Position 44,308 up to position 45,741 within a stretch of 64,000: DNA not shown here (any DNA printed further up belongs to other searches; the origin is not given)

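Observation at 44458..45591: ParA/MinD positioning ATPase fused to an AMPK-beta-type glycogen-binding domain (CBM48)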

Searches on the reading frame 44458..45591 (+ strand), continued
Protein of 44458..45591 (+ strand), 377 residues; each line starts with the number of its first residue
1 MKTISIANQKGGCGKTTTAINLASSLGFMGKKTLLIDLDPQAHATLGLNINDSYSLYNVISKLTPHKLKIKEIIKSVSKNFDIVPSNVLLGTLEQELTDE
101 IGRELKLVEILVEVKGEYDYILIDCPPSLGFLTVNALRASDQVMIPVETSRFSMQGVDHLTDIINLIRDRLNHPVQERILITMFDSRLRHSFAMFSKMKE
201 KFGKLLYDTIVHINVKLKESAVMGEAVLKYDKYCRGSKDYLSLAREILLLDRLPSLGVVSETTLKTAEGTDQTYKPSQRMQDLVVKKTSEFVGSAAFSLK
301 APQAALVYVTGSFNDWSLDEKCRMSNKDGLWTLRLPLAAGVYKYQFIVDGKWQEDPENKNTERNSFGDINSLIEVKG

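Call 69: find_encoding_contigs(protein=P0471, flank=10000, max_places=1)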
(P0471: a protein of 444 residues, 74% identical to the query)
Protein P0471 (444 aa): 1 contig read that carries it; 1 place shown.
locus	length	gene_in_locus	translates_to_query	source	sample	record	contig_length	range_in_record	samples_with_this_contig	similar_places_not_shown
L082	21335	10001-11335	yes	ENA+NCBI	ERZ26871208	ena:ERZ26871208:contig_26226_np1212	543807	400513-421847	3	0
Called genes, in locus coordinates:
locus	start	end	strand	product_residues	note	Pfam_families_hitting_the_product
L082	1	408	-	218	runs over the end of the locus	PF13531:SBP_bac_11, PF13343:SBP_bac_6 (weak)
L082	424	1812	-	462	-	PF04966:OprB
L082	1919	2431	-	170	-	PF00160:Pro_isomerase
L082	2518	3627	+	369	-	PF00586:AIRS, PF02769:AIRS_C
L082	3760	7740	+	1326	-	PF01183:Glyco_hydro_25, PF12951:PATR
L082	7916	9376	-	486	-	-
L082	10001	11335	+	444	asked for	PF00142:Fer4_NifH (weak), PF01656:CbiA, PF06564:CBP_BcsQ, PF09140:MipZ (faint), PF10609:ParA (weak), PF13614:AAA_31, PF02922:CBM_48 (weak), PF16561:AMPK1_CBM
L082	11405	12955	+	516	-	-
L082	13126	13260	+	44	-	-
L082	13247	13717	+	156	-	-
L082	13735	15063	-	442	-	-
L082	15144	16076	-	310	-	PF12706:Lactamase_B_2, PF23023:Anti-Pycsar_Apyc1 (weak)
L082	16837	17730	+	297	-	PF07963:N_methyl (weak)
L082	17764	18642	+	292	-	PF07963:N_methyl (weak)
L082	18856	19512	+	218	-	PF22811:Zn_ribbon_NrdR, PF03477:ATP-cone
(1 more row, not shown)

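Call 70: find_encoding_contigs(protein=P0025, flank=10000, max_places=1)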
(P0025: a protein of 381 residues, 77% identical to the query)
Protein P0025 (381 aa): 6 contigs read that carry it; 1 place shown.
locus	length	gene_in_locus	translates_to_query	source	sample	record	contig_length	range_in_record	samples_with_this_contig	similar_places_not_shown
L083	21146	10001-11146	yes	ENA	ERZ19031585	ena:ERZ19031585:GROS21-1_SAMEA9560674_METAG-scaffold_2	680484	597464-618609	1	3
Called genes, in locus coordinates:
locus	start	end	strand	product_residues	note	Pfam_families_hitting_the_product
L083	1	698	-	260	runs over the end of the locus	PF02535:Zip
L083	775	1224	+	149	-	PF00571:CBS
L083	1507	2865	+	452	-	PF16930:Porin_5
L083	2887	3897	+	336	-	PF12849:PBP_like_2, PF01547:SBP_bac_1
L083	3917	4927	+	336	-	PF00528:BPD_transp_1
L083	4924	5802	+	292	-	PF00528:BPD_transp_1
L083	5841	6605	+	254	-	PF02463:SMC_N (weak), PF00005:ABC_tran, PF13304:AAA_21 (faint)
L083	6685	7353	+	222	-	PF01895:PhoU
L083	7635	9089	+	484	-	PF13372:Alginate_exp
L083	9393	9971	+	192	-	-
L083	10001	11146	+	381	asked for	PF00142:Fer4_NifH, PF01656:CbiA, PF06564:CBP_BcsQ, PF09140:MipZ, PF10609:ParA, PF13614:AAA_31, PF02922:CBM_48 (weak), PF16561:AMPK1_CBM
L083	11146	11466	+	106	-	PF09685:MamF_MmsF (weak)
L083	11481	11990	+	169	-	-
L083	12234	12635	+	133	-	-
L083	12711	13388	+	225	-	-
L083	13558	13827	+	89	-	PF00312:Ribosomal_S15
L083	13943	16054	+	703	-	PF01138:RNase_PH, PF03725:RNase_PH_C, PF03726:PNPase, PF01138:RNase_PH, PF00013:KH_1, PF00575:S1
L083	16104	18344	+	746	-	PF13491:FtsK_4TM, PF17854:FtsK_alpha, PF01580:FtsK_SpoIIIE, PF09397:FtsK_gamma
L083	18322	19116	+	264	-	PF13413:HTH_25, PF13464:RodZ_C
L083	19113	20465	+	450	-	PF00919:UPF0004, PF04055:Radical_SAM, PF01938:TRAM (faint), PF18693:TRAM_2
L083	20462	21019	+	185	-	PF01066:CDP-OH_P_transf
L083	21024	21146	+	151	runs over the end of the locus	PF04608:PgpA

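Call 74: search_protein_families(library=ncbifam, proteins=[L023:7818-9377:+, L080:2744-4240:+], max_evalue=0.01)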
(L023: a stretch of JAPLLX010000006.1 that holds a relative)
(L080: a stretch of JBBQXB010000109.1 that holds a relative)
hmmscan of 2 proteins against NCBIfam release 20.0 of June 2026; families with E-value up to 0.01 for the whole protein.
L023:7818-9377:+ (519 aa): 2 families
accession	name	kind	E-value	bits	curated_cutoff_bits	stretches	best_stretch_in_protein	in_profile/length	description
NF041133.1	branch_enz_Thcocales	equivalog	6.9e-07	28.1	1000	1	345-480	329-471/553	1,4-alpha-glucan branching protein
NF041566.1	branchenz_Thermus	equivalog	4.9e-06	25.6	920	1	337-480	326-469/527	1,4-alpha-glucan branching protein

L080:2744-4240:+ (498 aa): 0 families
